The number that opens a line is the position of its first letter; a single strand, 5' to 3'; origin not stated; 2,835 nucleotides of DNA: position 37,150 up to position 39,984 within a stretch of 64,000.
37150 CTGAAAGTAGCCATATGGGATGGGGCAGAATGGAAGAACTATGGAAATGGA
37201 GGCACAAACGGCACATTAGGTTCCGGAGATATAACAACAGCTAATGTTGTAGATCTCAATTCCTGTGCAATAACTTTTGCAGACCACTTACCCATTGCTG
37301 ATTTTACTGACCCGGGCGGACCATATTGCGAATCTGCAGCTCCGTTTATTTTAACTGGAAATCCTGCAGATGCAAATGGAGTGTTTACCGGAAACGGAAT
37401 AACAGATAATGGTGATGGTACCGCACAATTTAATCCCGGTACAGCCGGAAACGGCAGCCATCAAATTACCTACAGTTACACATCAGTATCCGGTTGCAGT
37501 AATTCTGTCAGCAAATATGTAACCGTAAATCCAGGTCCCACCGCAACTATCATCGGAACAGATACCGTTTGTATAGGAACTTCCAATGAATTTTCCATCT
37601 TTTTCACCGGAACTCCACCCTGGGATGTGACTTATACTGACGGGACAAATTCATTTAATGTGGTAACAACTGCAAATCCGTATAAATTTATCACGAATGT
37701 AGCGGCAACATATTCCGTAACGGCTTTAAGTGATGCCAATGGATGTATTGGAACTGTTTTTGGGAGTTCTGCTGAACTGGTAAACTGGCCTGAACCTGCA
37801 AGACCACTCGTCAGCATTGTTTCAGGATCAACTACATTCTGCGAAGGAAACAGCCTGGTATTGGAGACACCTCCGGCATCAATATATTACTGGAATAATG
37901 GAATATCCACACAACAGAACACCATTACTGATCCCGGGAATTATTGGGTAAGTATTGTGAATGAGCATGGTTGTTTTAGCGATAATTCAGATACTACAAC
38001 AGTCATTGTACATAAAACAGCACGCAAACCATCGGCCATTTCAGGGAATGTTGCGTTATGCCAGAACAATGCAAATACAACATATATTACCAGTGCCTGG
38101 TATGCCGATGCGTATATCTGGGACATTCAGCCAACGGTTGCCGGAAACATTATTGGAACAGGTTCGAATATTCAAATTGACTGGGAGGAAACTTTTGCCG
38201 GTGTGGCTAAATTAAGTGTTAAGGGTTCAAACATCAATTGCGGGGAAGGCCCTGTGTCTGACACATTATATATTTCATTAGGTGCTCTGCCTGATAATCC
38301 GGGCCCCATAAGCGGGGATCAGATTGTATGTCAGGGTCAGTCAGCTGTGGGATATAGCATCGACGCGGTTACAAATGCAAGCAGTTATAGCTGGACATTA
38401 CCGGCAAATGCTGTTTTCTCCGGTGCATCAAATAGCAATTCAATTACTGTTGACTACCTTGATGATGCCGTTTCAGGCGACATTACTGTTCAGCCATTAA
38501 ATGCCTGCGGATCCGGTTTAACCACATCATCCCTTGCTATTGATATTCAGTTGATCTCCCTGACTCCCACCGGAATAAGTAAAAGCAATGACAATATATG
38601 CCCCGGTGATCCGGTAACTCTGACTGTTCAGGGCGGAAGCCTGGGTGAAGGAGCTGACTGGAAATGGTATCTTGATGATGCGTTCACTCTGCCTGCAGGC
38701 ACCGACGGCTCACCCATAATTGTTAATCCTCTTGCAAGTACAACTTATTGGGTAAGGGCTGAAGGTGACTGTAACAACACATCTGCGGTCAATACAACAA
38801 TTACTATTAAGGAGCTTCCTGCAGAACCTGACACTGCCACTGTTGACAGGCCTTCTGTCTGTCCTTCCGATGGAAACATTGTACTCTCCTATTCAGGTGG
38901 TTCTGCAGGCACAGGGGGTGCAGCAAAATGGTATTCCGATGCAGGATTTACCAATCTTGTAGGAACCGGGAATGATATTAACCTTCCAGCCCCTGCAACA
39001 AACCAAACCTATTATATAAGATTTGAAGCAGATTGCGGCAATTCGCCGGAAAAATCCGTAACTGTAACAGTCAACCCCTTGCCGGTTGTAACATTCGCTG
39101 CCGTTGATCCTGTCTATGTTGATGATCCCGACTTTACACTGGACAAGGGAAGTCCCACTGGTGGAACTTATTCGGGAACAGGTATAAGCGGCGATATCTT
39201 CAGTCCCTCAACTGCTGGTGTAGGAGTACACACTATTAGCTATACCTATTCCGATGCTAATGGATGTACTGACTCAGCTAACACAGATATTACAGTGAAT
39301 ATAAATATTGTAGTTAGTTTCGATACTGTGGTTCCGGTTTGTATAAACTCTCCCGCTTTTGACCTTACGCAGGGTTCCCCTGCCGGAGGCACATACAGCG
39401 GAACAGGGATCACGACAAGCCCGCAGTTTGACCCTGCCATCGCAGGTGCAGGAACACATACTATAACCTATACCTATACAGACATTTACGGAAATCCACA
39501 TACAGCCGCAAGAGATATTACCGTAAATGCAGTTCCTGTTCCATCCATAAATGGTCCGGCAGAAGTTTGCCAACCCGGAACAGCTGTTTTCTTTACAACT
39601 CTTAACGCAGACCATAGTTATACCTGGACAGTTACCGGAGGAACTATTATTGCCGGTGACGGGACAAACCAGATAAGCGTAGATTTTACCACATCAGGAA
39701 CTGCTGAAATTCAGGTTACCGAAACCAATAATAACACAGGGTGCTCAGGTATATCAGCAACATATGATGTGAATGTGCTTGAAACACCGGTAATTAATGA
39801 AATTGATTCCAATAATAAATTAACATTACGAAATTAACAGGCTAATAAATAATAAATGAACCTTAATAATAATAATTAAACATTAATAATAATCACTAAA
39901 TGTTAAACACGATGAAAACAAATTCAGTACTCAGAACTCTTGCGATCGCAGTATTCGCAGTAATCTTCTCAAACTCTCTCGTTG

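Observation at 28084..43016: T9SS-linked four-gene surface cassette in which the giant cargo has no CTD and a small neighbour carries it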

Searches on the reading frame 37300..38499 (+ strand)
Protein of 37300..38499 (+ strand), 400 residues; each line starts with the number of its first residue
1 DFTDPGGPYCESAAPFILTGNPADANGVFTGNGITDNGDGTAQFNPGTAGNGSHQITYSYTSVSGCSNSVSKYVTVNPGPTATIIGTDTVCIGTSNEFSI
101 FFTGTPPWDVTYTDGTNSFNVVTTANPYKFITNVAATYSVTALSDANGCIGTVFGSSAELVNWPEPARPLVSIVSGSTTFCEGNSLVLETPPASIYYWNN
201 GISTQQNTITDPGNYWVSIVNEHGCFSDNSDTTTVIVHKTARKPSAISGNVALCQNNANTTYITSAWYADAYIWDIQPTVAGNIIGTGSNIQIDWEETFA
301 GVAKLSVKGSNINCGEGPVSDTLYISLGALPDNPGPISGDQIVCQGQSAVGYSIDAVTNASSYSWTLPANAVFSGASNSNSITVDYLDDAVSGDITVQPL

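Call 72: search_protein_families(library=pfam, proteins=[window:37300-38499:+], max_evalue=0.1)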
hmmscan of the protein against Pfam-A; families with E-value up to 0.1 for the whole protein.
window:37300-38499:+ (400 aa): 5 families
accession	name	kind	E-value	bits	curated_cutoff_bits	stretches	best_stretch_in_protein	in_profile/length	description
PF19408.5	PKD_6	-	1.1e-19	71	25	2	331-398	2-67/82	PKD-like domain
PF24312.1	Ig-like_POM152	-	0.0016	19.2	27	1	89-155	16-85/89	Nucleoporin POM152, Ig-like domain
PF24527.1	Ig-like_Pom152_9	-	0.0031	18.2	27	1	89-147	11-67/80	Nucleoporin pom152-like, ninth immunoglobulin-like domain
PF19081.6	Ig_7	-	0.026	15.3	27.3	0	176-237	8-82/84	Ig-like domain CHU_C associated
PF23664.1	Ig_Pom152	-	0.059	14.1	27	0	87-118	12-46/106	Nucleoporin pom152-like, immunoglobulin-like domain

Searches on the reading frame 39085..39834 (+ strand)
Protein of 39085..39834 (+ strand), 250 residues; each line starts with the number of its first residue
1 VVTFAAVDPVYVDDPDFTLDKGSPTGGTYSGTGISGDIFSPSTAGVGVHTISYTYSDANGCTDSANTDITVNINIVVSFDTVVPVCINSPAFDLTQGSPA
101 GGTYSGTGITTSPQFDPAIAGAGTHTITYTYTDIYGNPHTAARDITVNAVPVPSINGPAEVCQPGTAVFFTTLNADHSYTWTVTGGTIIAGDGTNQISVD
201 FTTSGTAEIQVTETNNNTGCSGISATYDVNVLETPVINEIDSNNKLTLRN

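Call 9: search_protein_families(library=pfam, proteins=[window:39085-39834:+], max_evalue=10)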
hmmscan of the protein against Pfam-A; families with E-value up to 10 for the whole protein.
window:39085-39834:+ (250 aa): 9 families
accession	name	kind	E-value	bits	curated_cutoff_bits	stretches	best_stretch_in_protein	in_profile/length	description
PF19408.5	PKD_6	-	4.2e-10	40.3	25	1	152-221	5-75/82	PKD-like domain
PF16403.11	Bact_surface_Ig-like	-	4.7e-05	23.8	27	2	121-147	45-71/71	Bacterial surface protein, Ig-like domain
PF02494.22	HYR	-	0.00083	20.1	21.7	2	43-71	53-81/81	HYR domain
PF23237.1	HYR_4C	-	0.028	15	27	1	107-142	31-68/73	HYR-like domain with 4 cysteines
PF03309.20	Pan_kinase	-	0.036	14.4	24.7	1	133-211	96-172/205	Type III pantothenate kinase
PF19077.6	Big_13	-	0.2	12.6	27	1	120-147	72-100/102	Bacterial Ig-like domain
PF17963.7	Big_9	-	0.62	11.4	23.6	1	12-70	30-89/89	Bacterial Ig domain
PF07523.18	Big_3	-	1.5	9.5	21.2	0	121-145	47-66/68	Bacterial Ig-like domain (group 3)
PF17961.7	Big_8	-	7.2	7.3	22.9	1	121-133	63-75/103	Bacterial Ig domain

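Call 10: search_protein_families(library=ncbifam, proteins=[window:39085-39834:+], max_evalue=10)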
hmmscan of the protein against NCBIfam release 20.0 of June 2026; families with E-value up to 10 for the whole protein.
window:39085-39834:+ (250 aa): 1 family
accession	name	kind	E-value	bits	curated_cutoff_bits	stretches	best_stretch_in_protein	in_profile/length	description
NF012211.1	tand_rpt_95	domain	0.026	14.5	90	2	23-72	36-85/98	tandem-95 repeat protein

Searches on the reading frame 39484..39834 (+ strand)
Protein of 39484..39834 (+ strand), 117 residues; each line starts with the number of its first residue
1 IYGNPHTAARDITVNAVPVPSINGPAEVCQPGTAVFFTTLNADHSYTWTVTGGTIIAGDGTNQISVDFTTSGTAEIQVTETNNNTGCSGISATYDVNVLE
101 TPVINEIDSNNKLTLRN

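Call 29: find_homologous_proteins(query=window:39484-39834:+, max_evalue=0.001)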
Query window:39484-39834:+: 7 candidates shared short words with the query, none scored E <= 0.001.

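Call 36: search_protein_representatives(protein=window:39484-39834:+)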
Query: 117 residues. Proteins with E-value up to 0.001 (for the whole library): 4682; up to 1e-10: 1734; up to 1e-30: 435. The best 150 are listed.
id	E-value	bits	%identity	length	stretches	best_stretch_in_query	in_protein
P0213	3.0e-225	748.8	38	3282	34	8-102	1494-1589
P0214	2.8e-224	745.7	34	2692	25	10-103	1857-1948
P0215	5.3e-199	664.3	38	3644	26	9-95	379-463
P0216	2.8e-195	652.3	38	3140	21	7-97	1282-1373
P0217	2.0e-184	617.3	35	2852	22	9-89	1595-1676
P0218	2.0e-182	610.9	38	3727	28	9-89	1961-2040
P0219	2.9e-179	600.7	32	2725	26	7-90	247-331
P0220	3.0e-177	594.2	38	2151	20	12-94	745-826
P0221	7.1e-175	586.5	31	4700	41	9-90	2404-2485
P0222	5.8e-170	570.7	39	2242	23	9-98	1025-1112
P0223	3.4e-166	558.6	39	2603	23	9-89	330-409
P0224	8.1e-163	547.7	34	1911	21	8-88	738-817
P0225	1.3e-161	543.8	36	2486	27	5-88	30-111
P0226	2.8e-160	539.5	39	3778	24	10-87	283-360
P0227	1.4e-157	530.8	35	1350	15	9-100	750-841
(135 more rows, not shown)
